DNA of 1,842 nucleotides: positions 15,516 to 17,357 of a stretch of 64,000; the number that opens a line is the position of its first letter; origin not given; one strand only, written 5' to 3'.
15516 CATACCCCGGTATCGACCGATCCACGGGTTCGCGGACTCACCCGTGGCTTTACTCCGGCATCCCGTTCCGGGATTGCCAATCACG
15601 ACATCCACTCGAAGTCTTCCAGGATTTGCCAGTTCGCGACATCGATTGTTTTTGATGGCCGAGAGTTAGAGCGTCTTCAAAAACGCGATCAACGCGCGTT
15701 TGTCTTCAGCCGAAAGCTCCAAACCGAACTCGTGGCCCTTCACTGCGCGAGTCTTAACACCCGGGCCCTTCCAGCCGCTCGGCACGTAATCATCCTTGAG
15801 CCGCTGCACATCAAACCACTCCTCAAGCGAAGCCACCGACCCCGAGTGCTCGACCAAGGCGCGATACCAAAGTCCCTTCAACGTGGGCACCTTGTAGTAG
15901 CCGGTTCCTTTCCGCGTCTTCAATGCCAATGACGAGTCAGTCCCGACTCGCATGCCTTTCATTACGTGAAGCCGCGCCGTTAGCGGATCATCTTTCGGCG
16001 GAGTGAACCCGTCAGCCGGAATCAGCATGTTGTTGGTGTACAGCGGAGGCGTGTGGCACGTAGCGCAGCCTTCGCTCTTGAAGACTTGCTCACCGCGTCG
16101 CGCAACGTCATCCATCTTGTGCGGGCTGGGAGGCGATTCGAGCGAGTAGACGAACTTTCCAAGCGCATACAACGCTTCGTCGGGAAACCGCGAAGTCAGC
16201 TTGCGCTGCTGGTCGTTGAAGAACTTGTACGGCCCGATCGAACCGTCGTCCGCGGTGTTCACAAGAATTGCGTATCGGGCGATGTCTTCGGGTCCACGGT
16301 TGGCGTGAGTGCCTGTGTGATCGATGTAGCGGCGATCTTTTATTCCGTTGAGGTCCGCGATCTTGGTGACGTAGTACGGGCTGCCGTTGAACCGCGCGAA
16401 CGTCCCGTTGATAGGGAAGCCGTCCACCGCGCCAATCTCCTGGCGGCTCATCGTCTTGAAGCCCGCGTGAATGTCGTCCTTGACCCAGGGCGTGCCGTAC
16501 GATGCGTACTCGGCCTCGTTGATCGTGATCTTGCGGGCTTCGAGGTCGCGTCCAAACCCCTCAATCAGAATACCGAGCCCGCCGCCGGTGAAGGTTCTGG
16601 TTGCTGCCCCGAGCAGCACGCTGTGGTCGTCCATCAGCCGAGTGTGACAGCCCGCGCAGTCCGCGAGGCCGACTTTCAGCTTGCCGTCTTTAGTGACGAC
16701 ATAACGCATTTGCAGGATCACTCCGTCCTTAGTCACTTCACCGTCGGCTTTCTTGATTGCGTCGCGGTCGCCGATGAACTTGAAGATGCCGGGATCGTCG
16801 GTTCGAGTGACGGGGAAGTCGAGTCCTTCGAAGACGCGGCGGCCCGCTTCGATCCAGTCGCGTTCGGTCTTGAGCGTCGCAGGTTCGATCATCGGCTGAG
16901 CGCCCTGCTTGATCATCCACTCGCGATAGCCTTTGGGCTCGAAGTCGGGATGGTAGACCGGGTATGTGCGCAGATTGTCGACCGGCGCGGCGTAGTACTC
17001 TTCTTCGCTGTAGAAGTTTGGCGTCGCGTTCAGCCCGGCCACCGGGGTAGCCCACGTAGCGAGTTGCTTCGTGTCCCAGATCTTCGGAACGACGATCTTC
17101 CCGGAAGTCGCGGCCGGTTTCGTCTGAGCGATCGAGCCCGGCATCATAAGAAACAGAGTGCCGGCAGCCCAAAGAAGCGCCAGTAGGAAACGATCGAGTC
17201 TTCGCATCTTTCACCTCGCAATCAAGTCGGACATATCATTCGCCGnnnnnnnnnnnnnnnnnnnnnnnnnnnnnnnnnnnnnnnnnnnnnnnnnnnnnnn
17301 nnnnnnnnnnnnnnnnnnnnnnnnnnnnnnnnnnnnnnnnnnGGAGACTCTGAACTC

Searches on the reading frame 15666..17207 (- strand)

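Call 25: search_protein_families(library=pfam, proteins=[window:15666-17207:-], max_evalue=0.001)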
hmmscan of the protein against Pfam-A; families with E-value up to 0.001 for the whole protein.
window:15666-17207:- (513 aa): 2 families
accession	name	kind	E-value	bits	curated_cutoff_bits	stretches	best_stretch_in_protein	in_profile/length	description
PF00034.26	Cytochrom_C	-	5.2e-05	24.9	21.3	0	370-387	2-18/90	Cytochrome c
PF13442.11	Cytochrome_CBB3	-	0.00014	22.5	27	0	369-388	3-21/68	Cytochrome C oxidase, cbb3-type, subunit III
